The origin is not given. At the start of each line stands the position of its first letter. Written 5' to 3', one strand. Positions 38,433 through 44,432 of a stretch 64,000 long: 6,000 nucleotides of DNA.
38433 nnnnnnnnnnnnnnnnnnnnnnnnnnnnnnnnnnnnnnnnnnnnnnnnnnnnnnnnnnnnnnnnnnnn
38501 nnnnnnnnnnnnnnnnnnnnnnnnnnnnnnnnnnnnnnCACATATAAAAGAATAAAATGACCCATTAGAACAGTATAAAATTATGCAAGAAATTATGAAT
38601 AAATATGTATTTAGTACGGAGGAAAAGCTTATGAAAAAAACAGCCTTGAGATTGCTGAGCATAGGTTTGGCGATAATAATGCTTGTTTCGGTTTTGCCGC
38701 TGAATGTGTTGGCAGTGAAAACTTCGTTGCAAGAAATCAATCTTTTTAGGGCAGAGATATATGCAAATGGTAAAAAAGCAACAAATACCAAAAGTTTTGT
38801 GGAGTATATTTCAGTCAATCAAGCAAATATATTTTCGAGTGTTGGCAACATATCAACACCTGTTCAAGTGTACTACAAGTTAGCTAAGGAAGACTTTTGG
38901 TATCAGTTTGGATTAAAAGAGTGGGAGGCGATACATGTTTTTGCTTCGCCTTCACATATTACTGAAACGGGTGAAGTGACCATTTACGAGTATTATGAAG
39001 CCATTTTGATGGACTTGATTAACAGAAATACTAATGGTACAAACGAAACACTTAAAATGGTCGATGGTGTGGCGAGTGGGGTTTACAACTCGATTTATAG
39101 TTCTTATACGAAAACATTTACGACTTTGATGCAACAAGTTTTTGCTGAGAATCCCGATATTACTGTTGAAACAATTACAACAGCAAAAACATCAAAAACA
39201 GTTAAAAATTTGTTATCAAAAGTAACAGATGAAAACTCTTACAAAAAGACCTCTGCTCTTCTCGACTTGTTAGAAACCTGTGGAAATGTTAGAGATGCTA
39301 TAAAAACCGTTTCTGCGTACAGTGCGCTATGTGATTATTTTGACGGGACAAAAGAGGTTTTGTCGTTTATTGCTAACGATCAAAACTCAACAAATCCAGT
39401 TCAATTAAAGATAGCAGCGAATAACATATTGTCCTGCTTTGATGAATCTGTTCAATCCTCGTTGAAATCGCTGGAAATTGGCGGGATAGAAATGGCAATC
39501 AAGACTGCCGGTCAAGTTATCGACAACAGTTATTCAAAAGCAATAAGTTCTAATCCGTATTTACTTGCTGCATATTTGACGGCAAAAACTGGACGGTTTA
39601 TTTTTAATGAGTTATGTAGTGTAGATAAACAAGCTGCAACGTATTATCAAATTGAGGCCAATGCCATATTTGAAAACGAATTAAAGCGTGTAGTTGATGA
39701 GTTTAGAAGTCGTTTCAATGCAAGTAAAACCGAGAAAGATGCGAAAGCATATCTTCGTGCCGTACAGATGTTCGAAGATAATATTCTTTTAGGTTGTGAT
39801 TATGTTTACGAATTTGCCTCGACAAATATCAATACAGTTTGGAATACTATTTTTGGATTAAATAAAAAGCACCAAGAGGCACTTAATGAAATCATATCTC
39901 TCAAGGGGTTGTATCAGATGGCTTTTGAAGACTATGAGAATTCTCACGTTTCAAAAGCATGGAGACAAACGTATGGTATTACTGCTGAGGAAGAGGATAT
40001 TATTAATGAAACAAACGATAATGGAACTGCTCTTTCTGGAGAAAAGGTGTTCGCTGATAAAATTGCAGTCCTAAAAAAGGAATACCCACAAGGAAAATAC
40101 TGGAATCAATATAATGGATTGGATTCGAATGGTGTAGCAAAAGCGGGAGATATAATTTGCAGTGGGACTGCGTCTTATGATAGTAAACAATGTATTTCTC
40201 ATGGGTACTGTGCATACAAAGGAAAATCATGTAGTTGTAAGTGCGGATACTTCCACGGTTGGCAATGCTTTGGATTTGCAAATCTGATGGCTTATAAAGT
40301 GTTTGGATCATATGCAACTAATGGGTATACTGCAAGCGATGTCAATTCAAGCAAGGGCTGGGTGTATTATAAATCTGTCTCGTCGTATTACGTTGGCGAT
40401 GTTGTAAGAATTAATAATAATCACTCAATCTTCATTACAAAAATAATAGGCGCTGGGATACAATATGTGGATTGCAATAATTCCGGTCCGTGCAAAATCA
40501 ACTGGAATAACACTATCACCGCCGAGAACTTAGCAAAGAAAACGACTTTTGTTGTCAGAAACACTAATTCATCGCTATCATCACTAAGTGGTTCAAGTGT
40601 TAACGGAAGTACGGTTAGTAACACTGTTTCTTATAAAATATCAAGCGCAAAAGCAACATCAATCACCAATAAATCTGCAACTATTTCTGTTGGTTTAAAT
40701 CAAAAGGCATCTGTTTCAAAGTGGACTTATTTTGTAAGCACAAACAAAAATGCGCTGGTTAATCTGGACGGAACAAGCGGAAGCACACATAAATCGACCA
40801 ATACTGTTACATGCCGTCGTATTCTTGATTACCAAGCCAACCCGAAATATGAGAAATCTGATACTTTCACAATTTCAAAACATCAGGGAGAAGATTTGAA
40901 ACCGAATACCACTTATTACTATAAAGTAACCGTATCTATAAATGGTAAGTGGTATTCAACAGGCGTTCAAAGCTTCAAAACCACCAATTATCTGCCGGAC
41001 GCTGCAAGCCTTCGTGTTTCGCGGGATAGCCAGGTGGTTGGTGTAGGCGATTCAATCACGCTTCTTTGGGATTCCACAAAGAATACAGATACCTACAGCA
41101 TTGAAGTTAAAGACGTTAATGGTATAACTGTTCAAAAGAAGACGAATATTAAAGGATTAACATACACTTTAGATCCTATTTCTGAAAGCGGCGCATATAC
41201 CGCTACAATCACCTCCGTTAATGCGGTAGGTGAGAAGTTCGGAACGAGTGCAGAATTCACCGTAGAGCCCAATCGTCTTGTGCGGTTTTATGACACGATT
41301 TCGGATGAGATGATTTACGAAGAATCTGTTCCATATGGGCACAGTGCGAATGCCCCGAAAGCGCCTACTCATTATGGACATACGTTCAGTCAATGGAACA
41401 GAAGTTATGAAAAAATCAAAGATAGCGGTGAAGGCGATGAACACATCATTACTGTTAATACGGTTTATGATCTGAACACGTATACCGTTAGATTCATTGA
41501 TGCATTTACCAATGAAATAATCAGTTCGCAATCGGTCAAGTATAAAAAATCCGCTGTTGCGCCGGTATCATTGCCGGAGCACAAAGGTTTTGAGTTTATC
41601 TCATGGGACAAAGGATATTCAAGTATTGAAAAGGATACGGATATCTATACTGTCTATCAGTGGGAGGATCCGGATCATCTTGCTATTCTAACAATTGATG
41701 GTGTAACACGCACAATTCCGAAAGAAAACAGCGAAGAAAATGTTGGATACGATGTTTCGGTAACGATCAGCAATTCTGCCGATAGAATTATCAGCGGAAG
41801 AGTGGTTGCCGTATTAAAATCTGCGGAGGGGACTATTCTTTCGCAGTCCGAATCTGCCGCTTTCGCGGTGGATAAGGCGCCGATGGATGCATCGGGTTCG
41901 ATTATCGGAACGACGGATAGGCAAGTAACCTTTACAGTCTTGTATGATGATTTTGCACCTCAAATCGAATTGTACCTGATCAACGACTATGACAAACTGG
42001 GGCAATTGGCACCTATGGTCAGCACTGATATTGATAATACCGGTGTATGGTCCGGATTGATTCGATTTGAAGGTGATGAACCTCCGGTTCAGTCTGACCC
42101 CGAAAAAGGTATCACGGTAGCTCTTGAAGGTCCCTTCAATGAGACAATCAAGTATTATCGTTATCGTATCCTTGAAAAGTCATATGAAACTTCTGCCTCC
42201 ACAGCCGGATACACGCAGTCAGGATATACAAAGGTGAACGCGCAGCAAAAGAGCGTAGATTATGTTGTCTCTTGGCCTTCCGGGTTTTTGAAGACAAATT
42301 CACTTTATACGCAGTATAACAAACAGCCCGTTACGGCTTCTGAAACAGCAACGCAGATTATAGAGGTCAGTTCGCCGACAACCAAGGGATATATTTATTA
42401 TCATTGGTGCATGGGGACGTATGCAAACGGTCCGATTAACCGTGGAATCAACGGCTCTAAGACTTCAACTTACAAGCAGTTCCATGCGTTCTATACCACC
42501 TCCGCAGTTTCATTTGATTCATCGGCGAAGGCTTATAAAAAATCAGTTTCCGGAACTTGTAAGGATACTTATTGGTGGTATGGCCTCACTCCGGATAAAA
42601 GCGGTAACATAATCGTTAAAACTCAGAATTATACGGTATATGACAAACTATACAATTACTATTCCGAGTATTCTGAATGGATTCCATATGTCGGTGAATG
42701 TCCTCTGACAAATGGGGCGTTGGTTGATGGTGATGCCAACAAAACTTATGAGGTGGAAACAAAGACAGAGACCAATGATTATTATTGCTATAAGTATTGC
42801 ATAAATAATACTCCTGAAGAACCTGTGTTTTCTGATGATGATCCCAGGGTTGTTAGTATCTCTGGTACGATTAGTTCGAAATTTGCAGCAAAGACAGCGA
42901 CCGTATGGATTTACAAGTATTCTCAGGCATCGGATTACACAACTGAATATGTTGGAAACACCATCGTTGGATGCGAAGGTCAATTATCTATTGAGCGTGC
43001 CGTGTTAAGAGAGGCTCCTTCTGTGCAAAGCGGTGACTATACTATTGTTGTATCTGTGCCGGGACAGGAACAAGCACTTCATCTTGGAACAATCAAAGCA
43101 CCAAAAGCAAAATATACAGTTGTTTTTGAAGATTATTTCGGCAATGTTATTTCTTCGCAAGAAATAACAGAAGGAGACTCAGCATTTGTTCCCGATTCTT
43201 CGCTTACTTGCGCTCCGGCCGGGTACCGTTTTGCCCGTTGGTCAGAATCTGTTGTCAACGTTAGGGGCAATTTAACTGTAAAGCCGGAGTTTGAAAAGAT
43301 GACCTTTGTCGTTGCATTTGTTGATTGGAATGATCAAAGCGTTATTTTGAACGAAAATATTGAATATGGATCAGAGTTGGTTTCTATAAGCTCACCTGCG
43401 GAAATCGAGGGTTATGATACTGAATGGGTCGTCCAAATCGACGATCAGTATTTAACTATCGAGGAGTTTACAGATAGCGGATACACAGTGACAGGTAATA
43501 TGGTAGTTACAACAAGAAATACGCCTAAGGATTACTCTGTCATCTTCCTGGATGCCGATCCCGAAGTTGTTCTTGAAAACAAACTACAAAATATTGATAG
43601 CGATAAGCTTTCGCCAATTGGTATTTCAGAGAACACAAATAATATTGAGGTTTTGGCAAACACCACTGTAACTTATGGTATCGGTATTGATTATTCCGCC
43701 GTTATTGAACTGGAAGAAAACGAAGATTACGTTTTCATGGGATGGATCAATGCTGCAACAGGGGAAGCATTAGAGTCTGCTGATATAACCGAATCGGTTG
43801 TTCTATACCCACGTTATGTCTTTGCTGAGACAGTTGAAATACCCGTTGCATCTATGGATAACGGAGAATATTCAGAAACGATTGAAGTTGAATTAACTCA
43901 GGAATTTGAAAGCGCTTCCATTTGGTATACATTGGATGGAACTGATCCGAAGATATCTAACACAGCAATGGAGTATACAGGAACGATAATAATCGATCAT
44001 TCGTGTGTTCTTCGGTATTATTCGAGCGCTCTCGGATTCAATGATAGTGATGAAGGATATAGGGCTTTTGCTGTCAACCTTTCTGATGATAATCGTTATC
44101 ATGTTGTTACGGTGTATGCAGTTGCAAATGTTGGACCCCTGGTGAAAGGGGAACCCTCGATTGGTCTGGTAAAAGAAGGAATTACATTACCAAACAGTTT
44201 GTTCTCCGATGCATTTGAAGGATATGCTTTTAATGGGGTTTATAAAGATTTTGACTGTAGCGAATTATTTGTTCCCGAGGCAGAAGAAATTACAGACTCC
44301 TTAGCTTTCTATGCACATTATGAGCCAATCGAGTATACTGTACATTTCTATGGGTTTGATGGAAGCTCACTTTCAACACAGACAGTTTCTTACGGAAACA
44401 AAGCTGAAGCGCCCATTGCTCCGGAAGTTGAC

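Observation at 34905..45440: AT-rich 10.5-kb island inserted between two host housekeeping genes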

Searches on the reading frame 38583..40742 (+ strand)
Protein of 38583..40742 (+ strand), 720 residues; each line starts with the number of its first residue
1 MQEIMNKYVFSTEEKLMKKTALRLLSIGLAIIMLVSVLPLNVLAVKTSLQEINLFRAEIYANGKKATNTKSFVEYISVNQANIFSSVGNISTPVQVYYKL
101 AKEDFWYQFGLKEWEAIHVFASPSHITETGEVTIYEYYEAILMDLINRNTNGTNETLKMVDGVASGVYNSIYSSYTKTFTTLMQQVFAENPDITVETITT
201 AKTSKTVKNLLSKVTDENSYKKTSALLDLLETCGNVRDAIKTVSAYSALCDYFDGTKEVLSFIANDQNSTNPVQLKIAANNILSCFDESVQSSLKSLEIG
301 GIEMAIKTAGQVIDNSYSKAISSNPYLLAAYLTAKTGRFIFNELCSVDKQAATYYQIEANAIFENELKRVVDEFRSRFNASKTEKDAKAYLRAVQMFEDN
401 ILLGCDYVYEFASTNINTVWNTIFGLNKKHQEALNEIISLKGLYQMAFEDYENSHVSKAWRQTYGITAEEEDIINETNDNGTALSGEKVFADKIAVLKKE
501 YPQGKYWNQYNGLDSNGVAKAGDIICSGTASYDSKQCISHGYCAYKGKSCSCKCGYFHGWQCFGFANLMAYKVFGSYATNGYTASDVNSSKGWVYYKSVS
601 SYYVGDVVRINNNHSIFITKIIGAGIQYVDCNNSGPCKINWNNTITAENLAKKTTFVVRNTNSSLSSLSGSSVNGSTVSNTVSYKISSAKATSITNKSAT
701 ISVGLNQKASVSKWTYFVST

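Call 52: find_homologous_proteins(query=window:38583-40742:+, max_evalue=0.001)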
Query window:38583-40742:+: 8000 candidates shared short words with the query, none scored E <= 0.001.

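Call 65: search_protein_representatives(protein=window:38583-40742:+)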
Query: 720 residues. Proteins with E-value up to 0.001 (for the whole library): 741; up to 1e-10: 235; up to 1e-30: 27. The best 150 are listed.
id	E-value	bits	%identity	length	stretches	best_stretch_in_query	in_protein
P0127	2.8e-84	300.4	100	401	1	569-720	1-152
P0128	7.1e-78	279.2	53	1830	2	482-680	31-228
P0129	2.2e-74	267.7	65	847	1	486-669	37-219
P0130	5.2e-73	263.1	61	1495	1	472-684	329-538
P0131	1.5e-63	231.9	50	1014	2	483-684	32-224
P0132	7.0e-62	226.4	56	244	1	490-678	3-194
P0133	7.9e-62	226.2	55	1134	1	480-669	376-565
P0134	9.4e-62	226.0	54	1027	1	484-687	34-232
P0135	9.9e-60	219.3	54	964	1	483-674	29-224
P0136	2.8e-59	217.8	56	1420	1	486-679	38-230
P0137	6.6e-59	216.5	37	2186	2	17-476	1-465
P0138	8.4e-59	216.2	53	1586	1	482-678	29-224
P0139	2.8e-54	201.3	34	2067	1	92-464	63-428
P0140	7.5e-52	193.2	51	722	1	482-681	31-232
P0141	4.2e-51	190.8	54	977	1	486-682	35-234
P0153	5.7e-31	124.2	45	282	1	486-695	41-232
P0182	5.9e-25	104.4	27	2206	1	97-464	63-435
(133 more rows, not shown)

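Call 93: search_protein_families(library=pfam, proteins=[P0128, P0129, P0130, P0133, P0136, P0153, P0137], max_evalue=0.0001)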
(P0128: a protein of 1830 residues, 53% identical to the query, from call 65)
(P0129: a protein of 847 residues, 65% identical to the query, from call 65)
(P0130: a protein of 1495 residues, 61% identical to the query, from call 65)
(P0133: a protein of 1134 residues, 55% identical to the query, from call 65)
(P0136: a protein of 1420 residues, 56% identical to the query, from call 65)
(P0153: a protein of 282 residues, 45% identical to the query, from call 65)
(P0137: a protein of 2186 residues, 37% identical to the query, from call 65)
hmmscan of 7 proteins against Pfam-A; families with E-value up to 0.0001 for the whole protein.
P0128 (1830 aa): 2 families
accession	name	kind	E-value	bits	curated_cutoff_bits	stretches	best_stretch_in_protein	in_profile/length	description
PF08239.17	SH3_3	-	1.2e-16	61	27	2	579-629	2-54/54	Bacterial SH3 domain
PF14200.12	RicinB_lectin_2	-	2.4e-09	38.2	25.6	1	392-464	10-76/89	Ricin-type beta-trefoil lectin domain-like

P0129 (847 aa): 3 families
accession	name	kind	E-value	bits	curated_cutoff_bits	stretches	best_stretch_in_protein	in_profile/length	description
PF00041.27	fn3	-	3.2e-17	63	25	2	670-747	6-81/84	Fibronectin type III domain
PF21910.2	GH85_C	-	1.7e-05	25.6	27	0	484-523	5-46/95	GH85 endohexosaminidases, C-terminal domain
PF08239.17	SH3_3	-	8e-05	23.2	27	0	251-299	2-48/54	Bacterial SH3 domain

P0130 (1495 aa): 3 families
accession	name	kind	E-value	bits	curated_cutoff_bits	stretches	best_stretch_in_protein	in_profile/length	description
PF09479.16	Flg_new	-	4.1e-11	43.3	27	0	1374-1421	17-63/65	Listeria-Bacteroides repeat domain (List_Bact_rpt)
PF00404.24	Dockerin_1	-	2.3e-09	37.8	22.9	1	1432-1486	1-56/57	Dockerin type I domain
PF08239.17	SH3_3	-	6.1e-08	33.2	27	0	560-609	5-50/54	Bacterial SH3 domain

P0133 (1134 aa): 2 families
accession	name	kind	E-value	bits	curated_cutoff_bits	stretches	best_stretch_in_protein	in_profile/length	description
PF14200.12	RicinB_lectin_2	-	4e-15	56.7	25.6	1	584-663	9-83/89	Ricin-type beta-trefoil lectin domain-like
PF08239.17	SH3_3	-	1.5e-07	31.9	27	1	772-822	2-54/54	Bacterial SH3 domain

P0136 (1420 aa): 1 family
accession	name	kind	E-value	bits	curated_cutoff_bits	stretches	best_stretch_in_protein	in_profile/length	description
PF01551.29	Peptidase_M23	-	7.3e-20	71.4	28.7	1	368-478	2-91/96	Peptidase family M23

P0153 (282 aa): 1 family
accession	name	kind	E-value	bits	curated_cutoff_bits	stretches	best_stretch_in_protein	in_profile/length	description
PF00404.24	Dockerin_1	-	9.4e-15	55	22.9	1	214-268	1-56/57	Dockerin type I domain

P0137 (2186 aa): 6 families
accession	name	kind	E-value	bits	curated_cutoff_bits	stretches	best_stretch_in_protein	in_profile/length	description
PF05257.22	CHAP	-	1.2e-12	48.5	26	1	511-610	3-81/81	CHAP domain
PF09479.16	Flg_new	-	3.1e-12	46.9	27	0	1898-1938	1-39/65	Listeria-Bacteroides repeat domain (List_Bact_rpt)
PF02368.24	Big_2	-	7.9e-12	45.4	22.8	1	1962-2036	4-77/79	Bacterial Ig-like domain (group 2)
PF13290.12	CHB_HEX_C_1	-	8.7e-11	42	22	1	1739-1806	2-67/67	Chitobiase/beta-hexosaminidase C-terminal domain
PF00404.24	Dockerin_1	-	1.4e-09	38.4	22.9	1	2126-2180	2-56/57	Dockerin type I domain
PF13287.12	Fn3_assoc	-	3.6e-07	30.6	23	1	1749-1809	1-59/59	Fn3 associated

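Call 94: find_encoding_contigs(protein=P0137, flank=6000, max_places=4)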
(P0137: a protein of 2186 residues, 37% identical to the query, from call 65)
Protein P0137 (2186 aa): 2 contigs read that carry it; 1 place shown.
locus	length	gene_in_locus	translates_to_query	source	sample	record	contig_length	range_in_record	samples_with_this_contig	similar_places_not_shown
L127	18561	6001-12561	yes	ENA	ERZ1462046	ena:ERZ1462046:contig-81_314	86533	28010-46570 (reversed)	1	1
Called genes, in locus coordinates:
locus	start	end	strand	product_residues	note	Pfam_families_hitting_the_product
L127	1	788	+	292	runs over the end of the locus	PF02633:Creatininase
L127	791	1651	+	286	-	PF02633:Creatininase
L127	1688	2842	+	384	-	PF02065:Melibiase, PF16499:Melibiase_2, PF17801:Melibiase_C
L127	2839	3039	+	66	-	-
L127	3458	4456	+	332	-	-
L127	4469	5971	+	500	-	PF00963:Cohesin, PF00404:Dockerin_1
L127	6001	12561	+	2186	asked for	PF05257:CHAP, PF09479:Flg_new (faint), PF13287:Fn3_assoc (weak), PF13290:CHB_HEX_C_1, PF02368:Big_2, PF00404:Dockerin_1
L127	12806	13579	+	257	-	PF01081:Aldolase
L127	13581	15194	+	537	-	PF13320:GH123_cat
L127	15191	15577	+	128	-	-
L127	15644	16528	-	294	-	PF02588:YitT_membrane, PF10035:DUF2179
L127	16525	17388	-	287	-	PF00165:HTH_AraC, PF12833:HTH_18, PF00165:HTH_AraC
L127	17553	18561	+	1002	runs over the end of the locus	PF02837:Glyco_hydro_2_N, PF02836:Glyco_hydro_2_C, PF16353:LacZ_4, PF02929:Bgal_small_N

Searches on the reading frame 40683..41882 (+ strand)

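Call 50: search_protein_families(library=pfam, proteins=[window:40683-41882:+], max_evalue=1)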
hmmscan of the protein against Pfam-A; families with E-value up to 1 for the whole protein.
window:40683-41882:+ (400 aa): 6 families
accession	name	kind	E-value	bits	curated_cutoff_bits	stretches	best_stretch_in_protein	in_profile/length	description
PF09479.16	Flg_new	-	1.4e-06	28.7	27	2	212-241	12-41/65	Listeria-Bacteroides repeat domain (List_Bact_rpt)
PF00041.27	fn3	-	1.7e-06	28.6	25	1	123-193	14-82/84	Fibronectin type III domain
PF17964.7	Big_10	-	0.00013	22.6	22.9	1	69-132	46-109/164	Bacterial Ig domain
PF16656.11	Pur_ac_phosph_N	-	0.0093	17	30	1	49-100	55-93/93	Purple acid Phosphatase, N-terminal domain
PF25788.1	Ig_Rha78A_N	-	0.19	12.4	27.4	0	65-89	64-88/105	Rha78A-like, N-terminal immunoglobulin domain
PF19077.6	Big_13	-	0.46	11.4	27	1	133-194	36-100/102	Bacterial Ig-like domain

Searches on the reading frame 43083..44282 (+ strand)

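Call 50: search_protein_families(library=pfam, proteins=[window:43083-44282:+], max_evalue=1)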
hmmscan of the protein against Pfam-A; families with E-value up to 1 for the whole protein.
window:43083-44282:+ (400 aa): 4 families
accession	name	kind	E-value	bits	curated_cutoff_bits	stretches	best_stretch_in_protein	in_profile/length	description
PF13290.12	CHB_HEX_C_1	-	2.1e-11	44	22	1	259-323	2-64/67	Chitobiase/beta-hexosaminidase C-terminal domain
PF13287.12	Fn3_assoc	-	4.7e-08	33.4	23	1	269-313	1-43/59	Fn3 associated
PF09479.16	Flg_new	-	8.4e-06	26.3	27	2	11-55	1-40/65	Listeria-Bacteroides repeat domain (List_Bact_rpt)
PF18998.6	Flg_new_2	-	0.0049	17.3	23.6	0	41-63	27-48/73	Divergent InlB B-repeat domain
